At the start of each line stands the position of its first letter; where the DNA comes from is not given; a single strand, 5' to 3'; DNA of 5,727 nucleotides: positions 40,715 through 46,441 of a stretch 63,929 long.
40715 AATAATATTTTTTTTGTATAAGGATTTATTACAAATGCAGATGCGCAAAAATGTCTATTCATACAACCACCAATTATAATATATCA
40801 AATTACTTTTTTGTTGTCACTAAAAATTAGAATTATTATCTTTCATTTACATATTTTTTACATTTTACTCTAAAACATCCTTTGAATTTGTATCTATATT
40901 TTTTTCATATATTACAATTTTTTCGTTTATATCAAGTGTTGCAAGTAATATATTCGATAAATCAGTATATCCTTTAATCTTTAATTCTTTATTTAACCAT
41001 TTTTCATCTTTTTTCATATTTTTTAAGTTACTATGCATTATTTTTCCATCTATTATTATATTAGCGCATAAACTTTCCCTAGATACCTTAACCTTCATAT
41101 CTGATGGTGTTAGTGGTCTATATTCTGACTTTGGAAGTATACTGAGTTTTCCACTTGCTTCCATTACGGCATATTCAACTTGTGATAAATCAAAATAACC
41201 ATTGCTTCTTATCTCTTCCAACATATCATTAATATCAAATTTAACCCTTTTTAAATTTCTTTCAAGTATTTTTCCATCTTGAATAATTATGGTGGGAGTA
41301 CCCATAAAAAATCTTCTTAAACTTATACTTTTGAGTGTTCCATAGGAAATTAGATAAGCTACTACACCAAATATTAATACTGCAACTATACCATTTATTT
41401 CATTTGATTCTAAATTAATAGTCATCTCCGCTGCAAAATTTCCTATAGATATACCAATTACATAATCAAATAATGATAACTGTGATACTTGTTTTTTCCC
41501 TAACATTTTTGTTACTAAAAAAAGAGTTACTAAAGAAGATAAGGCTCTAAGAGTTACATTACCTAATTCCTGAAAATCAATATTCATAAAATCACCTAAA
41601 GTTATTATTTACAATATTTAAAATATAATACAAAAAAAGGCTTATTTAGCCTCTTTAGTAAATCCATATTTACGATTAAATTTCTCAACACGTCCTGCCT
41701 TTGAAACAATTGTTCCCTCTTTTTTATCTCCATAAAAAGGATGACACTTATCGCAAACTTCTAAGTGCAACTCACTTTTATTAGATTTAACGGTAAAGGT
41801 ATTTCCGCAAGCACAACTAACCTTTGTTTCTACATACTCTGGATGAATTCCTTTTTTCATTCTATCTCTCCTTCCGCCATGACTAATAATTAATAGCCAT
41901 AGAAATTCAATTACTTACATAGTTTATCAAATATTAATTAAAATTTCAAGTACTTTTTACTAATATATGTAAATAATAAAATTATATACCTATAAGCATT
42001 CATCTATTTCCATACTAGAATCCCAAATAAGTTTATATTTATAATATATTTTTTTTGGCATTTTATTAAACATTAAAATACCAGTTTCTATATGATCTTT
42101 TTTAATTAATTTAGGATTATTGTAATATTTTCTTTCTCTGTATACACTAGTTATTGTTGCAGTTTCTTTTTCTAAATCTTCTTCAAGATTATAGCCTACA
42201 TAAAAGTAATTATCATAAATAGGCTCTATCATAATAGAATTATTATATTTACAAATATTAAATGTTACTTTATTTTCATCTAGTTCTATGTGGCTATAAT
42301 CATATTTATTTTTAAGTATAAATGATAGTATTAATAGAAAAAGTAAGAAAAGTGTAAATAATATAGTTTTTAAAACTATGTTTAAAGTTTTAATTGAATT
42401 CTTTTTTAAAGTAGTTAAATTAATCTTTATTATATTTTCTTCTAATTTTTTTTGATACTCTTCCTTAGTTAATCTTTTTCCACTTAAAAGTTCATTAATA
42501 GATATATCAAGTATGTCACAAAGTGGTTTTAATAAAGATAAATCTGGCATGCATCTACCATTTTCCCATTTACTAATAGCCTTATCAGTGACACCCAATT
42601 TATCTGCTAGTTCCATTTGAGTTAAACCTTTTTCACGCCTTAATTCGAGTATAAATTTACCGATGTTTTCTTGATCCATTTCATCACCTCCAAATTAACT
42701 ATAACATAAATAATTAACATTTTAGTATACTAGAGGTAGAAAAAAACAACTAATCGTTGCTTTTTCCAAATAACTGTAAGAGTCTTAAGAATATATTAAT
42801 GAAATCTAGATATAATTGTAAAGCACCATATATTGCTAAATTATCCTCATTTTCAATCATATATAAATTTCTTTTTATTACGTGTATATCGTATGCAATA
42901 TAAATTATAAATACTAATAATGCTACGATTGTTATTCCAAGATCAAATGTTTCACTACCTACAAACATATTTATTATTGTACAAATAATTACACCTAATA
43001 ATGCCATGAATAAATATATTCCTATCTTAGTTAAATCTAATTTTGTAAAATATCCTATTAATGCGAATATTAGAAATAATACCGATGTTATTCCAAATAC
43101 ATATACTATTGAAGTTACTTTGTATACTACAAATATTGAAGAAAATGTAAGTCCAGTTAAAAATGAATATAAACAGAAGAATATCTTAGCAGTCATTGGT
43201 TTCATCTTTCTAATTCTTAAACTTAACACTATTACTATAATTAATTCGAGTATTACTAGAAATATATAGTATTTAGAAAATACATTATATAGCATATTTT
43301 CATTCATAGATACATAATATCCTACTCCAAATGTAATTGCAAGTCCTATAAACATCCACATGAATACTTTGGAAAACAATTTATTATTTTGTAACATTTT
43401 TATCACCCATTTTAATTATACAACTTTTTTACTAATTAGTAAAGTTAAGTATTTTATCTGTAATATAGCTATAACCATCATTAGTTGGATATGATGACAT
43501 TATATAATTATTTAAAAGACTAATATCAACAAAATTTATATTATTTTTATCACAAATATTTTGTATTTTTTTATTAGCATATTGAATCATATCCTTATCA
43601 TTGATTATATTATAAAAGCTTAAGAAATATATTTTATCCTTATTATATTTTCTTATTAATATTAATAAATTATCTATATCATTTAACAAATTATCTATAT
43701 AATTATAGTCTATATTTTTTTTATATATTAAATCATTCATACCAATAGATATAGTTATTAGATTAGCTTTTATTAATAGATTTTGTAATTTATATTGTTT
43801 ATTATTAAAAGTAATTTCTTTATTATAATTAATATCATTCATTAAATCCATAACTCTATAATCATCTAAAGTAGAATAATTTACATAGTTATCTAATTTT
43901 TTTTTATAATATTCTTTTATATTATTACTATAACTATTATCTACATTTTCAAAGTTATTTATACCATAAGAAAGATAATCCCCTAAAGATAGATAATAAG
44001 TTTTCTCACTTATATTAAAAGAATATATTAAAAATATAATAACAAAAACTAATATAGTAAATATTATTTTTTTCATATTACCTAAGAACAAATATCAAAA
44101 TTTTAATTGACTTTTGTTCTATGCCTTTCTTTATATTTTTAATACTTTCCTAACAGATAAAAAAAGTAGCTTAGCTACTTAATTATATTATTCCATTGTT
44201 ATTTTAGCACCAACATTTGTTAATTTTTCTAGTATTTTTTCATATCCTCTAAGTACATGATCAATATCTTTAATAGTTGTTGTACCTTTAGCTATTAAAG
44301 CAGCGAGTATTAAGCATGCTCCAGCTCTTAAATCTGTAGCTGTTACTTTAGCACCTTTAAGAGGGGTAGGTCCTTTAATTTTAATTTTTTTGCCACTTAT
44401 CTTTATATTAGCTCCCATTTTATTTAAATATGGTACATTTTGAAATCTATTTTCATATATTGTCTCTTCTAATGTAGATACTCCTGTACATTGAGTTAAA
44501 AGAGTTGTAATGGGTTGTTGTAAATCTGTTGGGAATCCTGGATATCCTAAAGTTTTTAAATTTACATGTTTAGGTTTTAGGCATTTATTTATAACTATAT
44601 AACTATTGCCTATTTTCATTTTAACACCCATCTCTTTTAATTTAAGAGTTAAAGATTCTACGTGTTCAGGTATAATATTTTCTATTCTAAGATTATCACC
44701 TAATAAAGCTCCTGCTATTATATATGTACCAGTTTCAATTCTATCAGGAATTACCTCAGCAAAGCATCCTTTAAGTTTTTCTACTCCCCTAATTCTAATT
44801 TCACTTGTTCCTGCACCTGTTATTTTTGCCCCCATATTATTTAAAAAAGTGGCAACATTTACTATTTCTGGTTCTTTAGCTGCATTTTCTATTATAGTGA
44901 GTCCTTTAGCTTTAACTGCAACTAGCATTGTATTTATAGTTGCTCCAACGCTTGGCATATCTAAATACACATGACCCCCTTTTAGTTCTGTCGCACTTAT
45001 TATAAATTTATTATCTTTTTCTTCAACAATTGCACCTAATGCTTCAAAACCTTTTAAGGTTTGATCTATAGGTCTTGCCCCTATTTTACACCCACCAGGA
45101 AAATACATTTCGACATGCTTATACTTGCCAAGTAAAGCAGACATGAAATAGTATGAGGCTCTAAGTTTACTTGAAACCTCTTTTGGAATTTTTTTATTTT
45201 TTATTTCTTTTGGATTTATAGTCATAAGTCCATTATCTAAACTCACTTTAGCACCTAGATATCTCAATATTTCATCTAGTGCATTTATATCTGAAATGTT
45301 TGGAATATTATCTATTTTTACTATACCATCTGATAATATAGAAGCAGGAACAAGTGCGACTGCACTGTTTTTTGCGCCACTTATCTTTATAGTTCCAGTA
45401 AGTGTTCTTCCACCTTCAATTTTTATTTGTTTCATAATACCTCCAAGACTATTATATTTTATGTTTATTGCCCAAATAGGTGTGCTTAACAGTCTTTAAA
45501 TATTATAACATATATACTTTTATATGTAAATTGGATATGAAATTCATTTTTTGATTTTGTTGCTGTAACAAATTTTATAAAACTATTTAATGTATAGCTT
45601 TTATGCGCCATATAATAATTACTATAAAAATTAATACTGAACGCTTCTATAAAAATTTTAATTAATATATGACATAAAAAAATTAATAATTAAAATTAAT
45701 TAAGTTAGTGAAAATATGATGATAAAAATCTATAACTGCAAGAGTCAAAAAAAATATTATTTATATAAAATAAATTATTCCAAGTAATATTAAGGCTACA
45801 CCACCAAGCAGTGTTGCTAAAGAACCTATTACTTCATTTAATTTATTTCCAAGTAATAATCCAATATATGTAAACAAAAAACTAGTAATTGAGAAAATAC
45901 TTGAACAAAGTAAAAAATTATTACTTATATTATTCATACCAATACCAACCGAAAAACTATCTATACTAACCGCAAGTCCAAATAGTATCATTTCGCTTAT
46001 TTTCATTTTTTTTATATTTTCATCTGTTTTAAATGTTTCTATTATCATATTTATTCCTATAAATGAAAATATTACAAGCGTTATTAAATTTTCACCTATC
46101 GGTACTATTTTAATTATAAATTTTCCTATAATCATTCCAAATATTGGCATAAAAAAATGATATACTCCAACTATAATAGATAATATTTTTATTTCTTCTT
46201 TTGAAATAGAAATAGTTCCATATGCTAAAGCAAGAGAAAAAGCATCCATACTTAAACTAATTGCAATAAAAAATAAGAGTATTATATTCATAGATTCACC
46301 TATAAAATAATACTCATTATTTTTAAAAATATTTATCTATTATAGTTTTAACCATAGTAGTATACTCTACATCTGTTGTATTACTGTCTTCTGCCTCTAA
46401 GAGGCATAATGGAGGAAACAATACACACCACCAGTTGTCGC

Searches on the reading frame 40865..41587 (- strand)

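Call 59: search_protein_families(library=pfam, proteins=[window:40865-41587:-], max_evalue=0.001)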
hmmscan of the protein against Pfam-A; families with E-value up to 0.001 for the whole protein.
window:40865-41587:- (240 aa): 2 families
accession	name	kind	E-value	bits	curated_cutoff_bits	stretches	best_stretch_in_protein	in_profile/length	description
PF04239.17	DUF421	-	6.7e-42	142.4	23.6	1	86-219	2-129/129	YetF C-terminal domain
PF20730.2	YetF_N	-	0.00016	21.8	26.5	1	11-82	4-75/76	YetF N-terminal transmembrane domain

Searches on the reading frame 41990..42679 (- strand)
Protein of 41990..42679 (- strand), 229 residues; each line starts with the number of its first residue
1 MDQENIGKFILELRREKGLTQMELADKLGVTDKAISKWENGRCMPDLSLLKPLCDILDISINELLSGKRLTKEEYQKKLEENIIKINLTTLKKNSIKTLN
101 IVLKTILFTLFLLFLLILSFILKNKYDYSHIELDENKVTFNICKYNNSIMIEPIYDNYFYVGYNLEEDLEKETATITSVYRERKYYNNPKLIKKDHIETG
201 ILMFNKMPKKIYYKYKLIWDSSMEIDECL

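Call 88: search_protein_families(library=pfam, proteins=[window:41990-42679:-], max_evalue=0.001)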
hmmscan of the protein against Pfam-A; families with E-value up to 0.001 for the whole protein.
window:41990-42679:- (229 aa): 7 families
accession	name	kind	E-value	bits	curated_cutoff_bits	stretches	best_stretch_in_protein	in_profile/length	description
PF01381.28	HTH_3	-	3.1e-14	53.2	23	1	10-64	1-55/55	Helix-turn-helix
PF12844.13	HTH_19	-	8.9e-14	51.6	30.2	1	7-68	1-62/64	Helix-turn-helix domain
PF13560.12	HTH_31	-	5e-10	40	27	1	12-62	8-59/64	Helix-turn-helix domain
PF13443.12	HTH_26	-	2.1e-06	28.3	22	1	12-65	4-58/63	Cro/C1-type HTH DNA-binding domain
PF15731.11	MqsA_antitoxin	-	5.8e-05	23.7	30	1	7-58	71-121/131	Antitoxin component of bacterial toxin-antitoxin system, MqsA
PF13744.12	HTH_37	-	0.00068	19.8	27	0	6-42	19-55/80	Helix-turn-helix domain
PF04545.22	Sigma70_r4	-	0.00095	19.1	24.1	0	10-37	12-39/50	Sigma-70, region 4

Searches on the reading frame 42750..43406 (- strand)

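Call 59: search_protein_families(library=pfam, proteins=[window:42750-43406:-], max_evalue=0.001)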
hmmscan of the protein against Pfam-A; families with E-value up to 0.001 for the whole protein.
window:42750-43406:- (218 aa): 1 family
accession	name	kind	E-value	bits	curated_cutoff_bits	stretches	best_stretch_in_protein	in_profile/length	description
PF01027.25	Bax1-I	-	5.6e-46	157.4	34.1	1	9-213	2-207/207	Inhibitor of apoptosis-promoting Bax1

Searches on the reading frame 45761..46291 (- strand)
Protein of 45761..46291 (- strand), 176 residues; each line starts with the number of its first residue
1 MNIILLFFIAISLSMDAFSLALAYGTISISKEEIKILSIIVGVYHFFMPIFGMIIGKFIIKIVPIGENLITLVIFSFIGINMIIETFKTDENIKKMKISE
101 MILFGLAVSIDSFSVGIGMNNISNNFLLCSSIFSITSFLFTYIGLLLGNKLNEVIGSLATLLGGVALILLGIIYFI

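Call 59: search_protein_families(library=pfam, proteins=[window:45761-46291:-], max_evalue=0.001)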
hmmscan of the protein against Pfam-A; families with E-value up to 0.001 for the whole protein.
window:45761-46291:- (176 aa): 1 family
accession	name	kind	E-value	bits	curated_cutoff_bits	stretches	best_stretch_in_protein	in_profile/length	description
PF02659.21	Mntp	-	1.1e-30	106.8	24.4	1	30-172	3-149/152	Putative manganese efflux pump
